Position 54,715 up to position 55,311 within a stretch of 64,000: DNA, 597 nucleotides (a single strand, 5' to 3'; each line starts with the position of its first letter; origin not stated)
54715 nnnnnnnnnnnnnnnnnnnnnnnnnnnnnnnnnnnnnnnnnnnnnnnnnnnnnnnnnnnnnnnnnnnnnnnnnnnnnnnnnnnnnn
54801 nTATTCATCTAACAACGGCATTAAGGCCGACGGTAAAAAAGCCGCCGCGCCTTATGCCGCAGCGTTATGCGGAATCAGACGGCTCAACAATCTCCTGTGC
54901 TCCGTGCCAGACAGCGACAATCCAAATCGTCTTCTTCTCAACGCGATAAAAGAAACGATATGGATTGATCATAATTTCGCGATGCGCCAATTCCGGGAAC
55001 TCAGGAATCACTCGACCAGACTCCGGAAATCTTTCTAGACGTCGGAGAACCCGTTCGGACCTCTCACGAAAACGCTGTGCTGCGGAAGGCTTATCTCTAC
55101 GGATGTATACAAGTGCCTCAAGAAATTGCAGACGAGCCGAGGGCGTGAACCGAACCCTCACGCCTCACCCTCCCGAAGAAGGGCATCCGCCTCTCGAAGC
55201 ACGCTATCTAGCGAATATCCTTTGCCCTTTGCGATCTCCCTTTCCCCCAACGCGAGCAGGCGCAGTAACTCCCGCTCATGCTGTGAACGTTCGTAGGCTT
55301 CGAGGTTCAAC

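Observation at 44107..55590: Degenerate two-armed integron: deleted intI flanked by inverted attI-like 140-bp modules with outward cassette arrays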

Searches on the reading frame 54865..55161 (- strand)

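Call 8: search_protein_families(library=pfam, proteins=[window:54865-55161:-], max_evalue=0.01)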
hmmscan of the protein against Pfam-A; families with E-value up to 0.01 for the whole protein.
window:54865-55161:- (98 aa): 1 family
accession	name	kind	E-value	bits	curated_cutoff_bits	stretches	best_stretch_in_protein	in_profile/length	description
PF05016.21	ParE_toxin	-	7.8e-16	58.9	23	1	3-90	1-88/89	ParE toxin of type II toxin-antitoxin system, parDE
